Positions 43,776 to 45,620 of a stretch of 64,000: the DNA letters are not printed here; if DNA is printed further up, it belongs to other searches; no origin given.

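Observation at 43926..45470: Lycopene-cyclase-domain::UbiA prenyltransferase fusion (C50-carotenoid LbtBC/CrtYf-CrtEb-like) next to the rhodopsin but chained to Mo-cofactor genes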

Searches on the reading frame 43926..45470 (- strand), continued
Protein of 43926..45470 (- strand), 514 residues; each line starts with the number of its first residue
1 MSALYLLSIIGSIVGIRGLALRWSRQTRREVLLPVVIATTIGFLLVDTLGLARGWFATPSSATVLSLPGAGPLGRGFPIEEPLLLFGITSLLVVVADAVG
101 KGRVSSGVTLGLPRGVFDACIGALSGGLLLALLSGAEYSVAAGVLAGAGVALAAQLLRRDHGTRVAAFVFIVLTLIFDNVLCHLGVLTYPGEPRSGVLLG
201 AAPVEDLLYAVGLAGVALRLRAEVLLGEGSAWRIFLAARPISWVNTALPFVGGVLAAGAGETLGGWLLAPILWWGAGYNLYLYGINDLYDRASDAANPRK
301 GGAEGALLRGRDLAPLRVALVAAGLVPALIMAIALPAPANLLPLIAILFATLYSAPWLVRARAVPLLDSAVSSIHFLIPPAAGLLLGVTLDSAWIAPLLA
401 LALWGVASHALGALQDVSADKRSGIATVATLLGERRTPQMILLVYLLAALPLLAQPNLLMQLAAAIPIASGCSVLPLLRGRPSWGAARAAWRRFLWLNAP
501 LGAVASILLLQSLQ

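Call 24: find_related_loci(query=A1, collection=genome_contigs, flank=10000)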
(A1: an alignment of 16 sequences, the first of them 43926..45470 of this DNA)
Query A1 (514 aa) in genome_contigs; peptide patterns used: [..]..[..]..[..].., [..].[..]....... (x = any residue, [..] = any of these).
600 stretches matched a pattern (row limit reached: there are more); 581 encode a relative of the query (tblastn E <= 1e-3); the best 80 are kept; 80 distinct loci.
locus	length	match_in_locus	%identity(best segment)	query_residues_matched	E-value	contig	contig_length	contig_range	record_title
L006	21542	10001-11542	95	1-514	0e+0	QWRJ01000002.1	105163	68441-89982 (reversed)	MAG: Candidatus Limnocylindrus sp. ZSMar2m-chloro-G89 ZSMar2m-G89-c2, whole genome shotgun sequence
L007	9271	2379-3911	66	4-514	0e+0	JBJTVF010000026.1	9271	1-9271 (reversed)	MAG: Candidatus Limnocylindrus sp. isolate samp_4445_metabat2_123 samp_4445_543436, whole genome shotgun sequence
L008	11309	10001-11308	75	1-437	0e+0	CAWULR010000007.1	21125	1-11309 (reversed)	MAG: uncultured bacterium isolate SRR1522973_binner13_99_1705335405 genome assembly, contig: ERZ11849543.360, whole geno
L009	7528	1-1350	68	65-514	4e-165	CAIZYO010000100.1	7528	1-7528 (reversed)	MAG: uncultured Chloroflexi bacterium isolate Loc090519-8-7m_bin-0729 genome assembly, contig: bin-0729:100/220, whole g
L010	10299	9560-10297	96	1-246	2e-141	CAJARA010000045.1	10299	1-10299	MAG: uncultured Chloroflexi bacterium isolate Loc090519-8-7m_bin-2335 genome assembly, contig: bin-2335:045/158, whole g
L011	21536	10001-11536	50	1-513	2e-126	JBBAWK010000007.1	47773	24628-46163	MAG: Candidatus Limnocylindrus sp. isolate EUL_347 ctg7-EUL_347, whole genome shotgun sequence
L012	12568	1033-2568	51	1-513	6e-124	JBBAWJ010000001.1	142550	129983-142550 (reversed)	MAG: Candidatus Limnocylindrus sp. isolate EUL_346 ctg1-EUL_346, whole genome shotgun sequence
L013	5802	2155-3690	51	1-513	5e-123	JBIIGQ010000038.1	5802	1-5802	MAG: Candidatus Limnocylindrus sp. isolate ME2001-07-16D8pf_3300042503_group1_bin21 Rohwer_bin1231_scaffold_17934_c1, wh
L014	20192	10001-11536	49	1-513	2e-122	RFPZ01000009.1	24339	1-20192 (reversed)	MAG: Candidatus Aquidulcis frankliniae isolate WB4_1_0576 contig_100_8, whole genome shotgun sequence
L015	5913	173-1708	50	1-513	2e-122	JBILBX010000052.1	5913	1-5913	MAG: Candidatus Limnocylindrus sp. isolate ME2016-06-08_3300042307_group7_bin4 Rohwer_bin1242_scaffold_9714_c1, whole ge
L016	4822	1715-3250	50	1-513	3e-120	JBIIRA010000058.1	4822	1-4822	MAG: Candidatus Limnocylindrus sp. isolate ME2003-07-23pf_3300044630_group2_bin81 Rohwer_bin1234_scaffold_27788_c1, whol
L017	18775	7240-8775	50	1-513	1e-117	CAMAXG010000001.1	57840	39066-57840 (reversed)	MAG: Thermoflexus hugenholtzii JAD2 isolate MH-08apr19-222 genome assembly, contig: MH-08apr19-C1200, whole genome shotg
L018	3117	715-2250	51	1-513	5e-113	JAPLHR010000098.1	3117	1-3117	MAG: Chloroflexota bacterium isolate LacPavin_0818_WC45_MAG_64_15 LacPavin_0818_WC45_scaffold_365222, whole genome shotg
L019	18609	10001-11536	50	1-513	1e-121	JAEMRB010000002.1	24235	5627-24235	MAG: Chloroflexota bacterium isolate SupBloom_Metag_048 NODE_1105_length_24235_cov_11.778743, whole genome shotgun seque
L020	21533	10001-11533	41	4-514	1e-101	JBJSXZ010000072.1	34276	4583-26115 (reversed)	MAG: Candidatus Limnocylindrus sp. isolate samp_4435_concoct_2059 samp_4435_922796, whole genome shotgun sequence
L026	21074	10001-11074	36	171-514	1e-48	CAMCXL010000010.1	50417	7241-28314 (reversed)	MAG: Rhodoluna limnophila isolate MiE-14oct19-233 genome assembly, contig: MiE-14oct19-C695, whole genome shotgun sequen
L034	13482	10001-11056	37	171-514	1e-46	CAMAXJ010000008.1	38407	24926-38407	MAG: Rhodoluna limnophila isolate ME-21oct19-11 genome assembly, contig: ME-21oct19-C1298, whole genome shotgun sequence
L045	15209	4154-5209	36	171-514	8e-45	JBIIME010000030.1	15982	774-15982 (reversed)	MAG: Rhodoluna sp. isolate ME2002-06-05pf_3300043568_group1_bin66 Rohwer_bin167_scaffold_1714_c1, whole genome shotgun s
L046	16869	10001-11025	40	169-510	6e-48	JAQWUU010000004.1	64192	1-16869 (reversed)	MAG: Aquiluna sp. isolate cluster3_bin.112 k119_104512, whole genome shotgun sequence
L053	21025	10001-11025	40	169-510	1e-47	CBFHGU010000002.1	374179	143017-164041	MAG: uncultured Aquiluna sp. isolate AGTU_42_bin_22_indper genome assembly, contig: AGTU_42_bin_22_indper_c2, whole geno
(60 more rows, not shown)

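Call 25: predict_structure(alignment_id=A2)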
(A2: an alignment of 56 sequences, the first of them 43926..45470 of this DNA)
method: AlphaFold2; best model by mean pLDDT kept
length: 514 residues; sequences in the alignment: 56
mean_pLDDT: 89.8   pTM: 0.88
mean pLDDT of the five models: 89.8, 88.4, 87.1, 86.0, 81.0
residues with pLDDT >= 90: 334; 70-90: 162; 50-70: 16; < 50: 2
segments of 3 or more residues with pLDDT < 50: none
pLDDT, mean of each block of 10 residues (from residue 1): 90 94 86 95 95 89 88 92 96 95 82 90 98 94 98 95 96 94 83 84 94 97 90 92 88 87 90 95 91 77 82 92 95 91 96 85 88 92 85 88 93 90 88 94 97 90 91 91 90 83 59 49
secondary structure, 60 per line:
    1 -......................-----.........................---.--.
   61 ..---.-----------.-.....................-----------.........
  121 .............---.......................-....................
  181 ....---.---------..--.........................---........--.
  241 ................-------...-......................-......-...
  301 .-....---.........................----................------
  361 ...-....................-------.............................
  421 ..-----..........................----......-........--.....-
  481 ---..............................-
elements in order: H2-23 H29-53 H80-100 H112-133 H137-159 H161-184 H204-226 H230-237 H240-256 H268-289 H291-296 H298-301 H303-306 H310-334 H339-354 H365-384 H392-422 H428-453 H458-463 H465-472 H475-479 H484-513

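Call 31: fold_search(model_id=the predicted structure, library=pdb)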
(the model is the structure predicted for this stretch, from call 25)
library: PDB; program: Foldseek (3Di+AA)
matches with E <= 10: 281; with E <= 0.001: 13
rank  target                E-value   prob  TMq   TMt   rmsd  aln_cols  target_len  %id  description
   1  4tq5                  3.8e-06  1.00  0.35  0.61   6.7       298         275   20  Structure of a UbiA homolog from Archaeoglobus fulgidus (released 2014-07-16)
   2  4tq3_B                4.1e-06  1.00  0.38  0.64   6.2       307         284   18  Structure of a UbiA homolog from Archaeoglobus fulgidus bound to GPP and Mg2+ (released 2014-07-16)
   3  4tq3_A                6.1e-06  1.00  0.38  0.65   5.9       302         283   18  Structure of a UbiA homolog from Archaeoglobus fulgidus bound to GPP and Mg2+ (released 2014-07-16)
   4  4tq4_D                6.9e-06  1.00  0.39  0.65   6.0       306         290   17  Structure of a UbiA homolog from Archaeoglobus fulgidus bound to DMAPP and Mg2+ (released 2014-07-16)
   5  4tq4_A                8.2e-06  1.00  0.38  0.64   6.0       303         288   18  Structure of a UbiA homolog from Archaeoglobus fulgidus bound to DMAPP and Mg2+ (released 2014-07-16)
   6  4tq4_C                8.6e-06  1.00  0.40  0.67   6.0       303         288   17  Structure of a UbiA homolog from Archaeoglobus fulgidus bound to DMAPP and Mg2+ (released 2014-07-16)
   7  4tq4_B                1.9e-05  1.00  0.38  0.64   7.5       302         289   18  Structure of a UbiA homolog from Archaeoglobus fulgidus bound to DMAPP and Mg2+ (released 2014-07-16)
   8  4tq6_A                2.5e-05  1.00  0.37  0.66   7.5       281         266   18  Structure of a UbiA homolog from Archaeoglobus fulgidus bound to Cd2+ (released 2014-07-16)
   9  4tq6_B                2.8e-05  1.00  0.37  0.67   6.2       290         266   18  Structure of a UbiA homolog from Archaeoglobus fulgidus bound to Cd2+ (released 2014-07-16)
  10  7bpu_A                1.5e-04  1.00  0.39  0.66   5.2       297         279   15  Structural and mechanistic insights into the biosynthesis of Digeranylgeranylglyceryl phosphate synthase in membranes (released 2021-04-14)
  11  6m31_A                2.3e-04  1.00  0.39  0.65   5.4       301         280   16  Structural and Functional Insights into an Archaeal Lipid Synthase (released 2021-02-03)
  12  8j8k_A                6.9e-04  1.00  0.34  0.55   7.2       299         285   20  Membrane bound PRTase, C3 symmetry, acceptor bound (released 2024-02-07)
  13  4od5_A                9.4e-04  1.00  0.38  0.67   4.6       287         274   17  Substrate-bound structure of a UbiA homolog from Aeropyrum pernix K1 (released 2014-03-19)
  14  4od4_A                1.5e-03  1.00  0.37  0.64   5.0       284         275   16  Apo structure of a UbiA homolog from Aeropyrum pernix K1 (released 2014-03-19)
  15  8j8j_A                6.0e-03  1.00  0.35  0.56   7.1       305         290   16  Membrane bound PRTase, C3 symmetry, donor bound (released 2024-02-07)
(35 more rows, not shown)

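Call 37: search_protein_families(library=pfam, proteins=[L020:9890-11536:+, L020:11584-12774:+, L020:12784-13284:+, L020:13285-14502:-, L020:14496-15188:+, L020:15296-16279:+, L020:7866-8858:-, L020:6985-7869:-, L020:5982-6968:-, L020:4042-5907:-], max_evalue=0.001)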
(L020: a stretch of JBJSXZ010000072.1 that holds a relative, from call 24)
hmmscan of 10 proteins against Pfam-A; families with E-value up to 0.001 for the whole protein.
L020:9890-11536:+ (548 aa): 2 families
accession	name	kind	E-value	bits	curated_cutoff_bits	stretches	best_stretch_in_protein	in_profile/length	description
PF01040.23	UbiA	-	1.1e-15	58.1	34.2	1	284-528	6-246/250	UbiA prenyltransferase family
PF18916.5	Lycopene_cyc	-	1.4e-06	29.2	27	1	173-253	4-87/92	Lycopene cyclase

L020:11584-12774:+ (396 aa): 2 families
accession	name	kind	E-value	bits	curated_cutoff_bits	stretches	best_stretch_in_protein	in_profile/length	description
PF06965.17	Na_H_antiport_1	-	4e-123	411.4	23.5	1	9-381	2-374/374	Na+/H+ antiporter 1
PF00999.27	Na_H_Exchanger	-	2.1e-10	40.5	26.2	1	103-360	80-344/375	Sodium/hydrogen exchanger, transmembrane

L020:12784-13284:+ (166 aa): 4 families
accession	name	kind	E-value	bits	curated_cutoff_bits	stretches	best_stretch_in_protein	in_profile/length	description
PF05163.17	DinB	-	1.7e-10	41.5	23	1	6-156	3-154/165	DinB family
PF12867.12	DinB_2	-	4e-07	31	24.8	1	23-140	9-128/128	DinB superfamily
PF11716.13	MDMPI_N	-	2.4e-06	28.7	24.2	1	21-117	6-95/140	Mycothiol maleylpyruvate isomerase N-terminal domain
PF04978.18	MST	-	0.00012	23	27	1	16-77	6-67/149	Mycothiol-S-transferase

L020:13285-14502:- (405 aa): 2 families
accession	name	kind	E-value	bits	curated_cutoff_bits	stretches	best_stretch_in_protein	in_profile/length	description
PF02518.31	HATPase_c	-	4.3e-31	108.1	26.4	1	295-404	1-109/111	Histidine kinase-, DNA gyrase B-, and HSP90-like ATPase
PF00512.31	HisKA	-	2e-13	50.6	26.9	1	179-248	2-66/66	His Kinase A (phospho-acceptor) domain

L020:14496-15188:+ (230 aa): 2 families
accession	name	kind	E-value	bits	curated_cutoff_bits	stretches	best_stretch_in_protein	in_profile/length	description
PF00072.30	Response_reg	-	3.2e-31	108.2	30.2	1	6-115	1-111/111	Response regulator receiver domain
PF00486.34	Trans_reg_C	-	3.2e-25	88.4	26.2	1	151-225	3-77/77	Transcriptional regulatory protein, C terminal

L020:15296-16279:+ (327 aa): 1 family
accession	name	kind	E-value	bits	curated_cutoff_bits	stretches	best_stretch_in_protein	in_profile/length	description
PF12849.12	PBP_like_2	-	2.9e-25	90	27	1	27-295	4-264/267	PBP superfamily domain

L020:7866-8858:- (330 aa): 1 family
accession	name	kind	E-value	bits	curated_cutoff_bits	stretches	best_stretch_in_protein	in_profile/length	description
PF00291.31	PALP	-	4.6e-76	256.4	35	1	15-308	3-295/295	Pyridoxal-phosphate dependent enzyme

L020:6985-7869:- (294 aa): 2 families
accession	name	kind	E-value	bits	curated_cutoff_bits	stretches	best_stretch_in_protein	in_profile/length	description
PF00132.30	Hexapep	-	3.3e-11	42.8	27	1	234-268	1-35/36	Bacterial transferase hexapeptide (six repeats)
PF14602.12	Hexapep_2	-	0.00043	20.4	27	0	236-269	3-34/34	Hexapeptide repeat of succinyl-transferase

L020:5982-6968:- (328 aa): 1 family
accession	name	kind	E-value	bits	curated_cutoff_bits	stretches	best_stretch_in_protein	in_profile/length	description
PF00149.33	Metallophos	-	2.2e-06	28.7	21.5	1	97-249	32-191/191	Calcineurin-like phosphoesterase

L020:4042-5907:- (621 aa): 5 families
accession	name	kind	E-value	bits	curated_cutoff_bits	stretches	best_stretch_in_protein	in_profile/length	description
PF00664.28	ABC_membrane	-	5.9e-46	157.8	28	1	47-322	2-274/274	ABC transporter transmembrane region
PF00005.33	ABC_tran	-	3.7e-31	109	25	1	397-545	2-137/137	ABC transporter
PF02463.25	SMC_N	-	6.4e-08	32.7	40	1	437-585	111-209/220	RecF/RecN/SMC N terminal domain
PF13604.12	AAA_30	-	0.00026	21.2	27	1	403-497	15-82/191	AAA domain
PF13304.12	AAA_21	-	0.00075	20.1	27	0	408-432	1-28/304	AAA domain, putative AbiEii toxin, Type IV TA system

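Call 41: find_encoding_contigs(protein=P0018, flank=10000, max_places=2)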
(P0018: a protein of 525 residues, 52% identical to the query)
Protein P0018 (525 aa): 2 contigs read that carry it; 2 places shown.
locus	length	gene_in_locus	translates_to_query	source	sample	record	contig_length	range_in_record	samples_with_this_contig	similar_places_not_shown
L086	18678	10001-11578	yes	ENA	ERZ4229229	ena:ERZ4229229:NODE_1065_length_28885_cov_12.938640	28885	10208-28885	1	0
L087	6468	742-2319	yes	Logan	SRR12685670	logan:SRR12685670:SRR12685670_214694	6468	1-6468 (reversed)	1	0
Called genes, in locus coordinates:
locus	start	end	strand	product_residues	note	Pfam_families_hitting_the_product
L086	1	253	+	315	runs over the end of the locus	PF02899:Phage_int_SAM_1 (weak), PF00589:Phage_integrase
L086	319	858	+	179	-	-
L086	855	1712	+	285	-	PF02616:SMC_ScpA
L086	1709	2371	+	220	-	PF04079:SMC_ScpB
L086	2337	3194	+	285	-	PF00849:PseudoU_synth_2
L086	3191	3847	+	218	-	PF02224:Cytidylate_kin, PF13189:Cytidylate_kin2 (faint)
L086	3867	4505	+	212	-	PF01553:Acyltransferase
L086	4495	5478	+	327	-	PF02401:LYTB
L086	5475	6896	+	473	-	PF00005:ABC_tran (faint), PF00009:GTP_EFTU, PF01926:MMR_HSR1, PF02421:FeoB_N, PF00009:GTP_EFTU, PF01926:MMR_HSR1, PF02421:FeoB_N, PF14714:KH_dom-like, +5 more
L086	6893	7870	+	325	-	PF01210:NAD_Gly3P_dh_N, PF07479:NAD_Gly3P_dh_C, PF20618:GPD_NAD_C_bact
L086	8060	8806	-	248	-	PF01036:Bac_rhodopsin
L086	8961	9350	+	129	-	PF14229:DUF4332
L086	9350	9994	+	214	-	PF07314:Lit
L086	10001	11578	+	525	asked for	PF01040:UbiA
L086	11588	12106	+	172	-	PF00994:MoCF_biosynth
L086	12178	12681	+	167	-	PF22811:Zn_ribbon_NrdR, PF03477:ATP-cone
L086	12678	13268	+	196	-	PF06559:DCD_N, PF22769:DCD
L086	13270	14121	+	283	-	PF00753:Lactamase_B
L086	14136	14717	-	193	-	PF08534:Redoxin, PF00578:AhpC-TSA, PF00085:Thioredoxin (weak), PF13905:Thioredoxin_8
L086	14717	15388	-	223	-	PF02683:DsbD_TM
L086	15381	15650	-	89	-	PF00462:Glutaredoxin (weak), PF05768:Glrx-like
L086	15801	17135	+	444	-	PF05977:MFS_3, PF13347:MFS_2 (faint), PF07690:MFS_1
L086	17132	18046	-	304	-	PF04227:Indigoidine_A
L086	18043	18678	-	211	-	?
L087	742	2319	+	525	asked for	PF01040:UbiA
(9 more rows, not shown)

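Call 63: search_protein_representatives(alignment_id=A1)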
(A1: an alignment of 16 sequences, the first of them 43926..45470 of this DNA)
Query: 16 sequences, 517 profile positions. Proteins with E-value up to 0.001 (for the whole library): 1501; up to 1e-10: 741; up to 1e-30: 70. The best 150 are listed.
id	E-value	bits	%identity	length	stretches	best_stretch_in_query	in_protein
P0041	1.0e-218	743.8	-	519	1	2-516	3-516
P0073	1.5e-163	561.8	-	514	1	1-514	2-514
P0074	1.9e-157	541.6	-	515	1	2-514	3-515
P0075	4.1e-72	260.1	-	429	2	222-513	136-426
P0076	2.9e-70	254.0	-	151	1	367-516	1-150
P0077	5.2e-65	236.7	-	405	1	142-514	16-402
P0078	5.0e-64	233.4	-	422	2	233-513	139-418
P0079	2.3e-59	218.1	-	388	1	137-512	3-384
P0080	5.0e-59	216.9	-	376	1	172-510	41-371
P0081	6.6e-58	213.2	-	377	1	165-510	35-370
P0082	1.8e-57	211.8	-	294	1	234-510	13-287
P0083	2.1e-57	211.6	-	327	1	189-513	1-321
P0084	6.0e-55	203.5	-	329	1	231-513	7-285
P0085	9.3e-55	202.8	-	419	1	164-514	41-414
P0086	1.8e-53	198.6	-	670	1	233-513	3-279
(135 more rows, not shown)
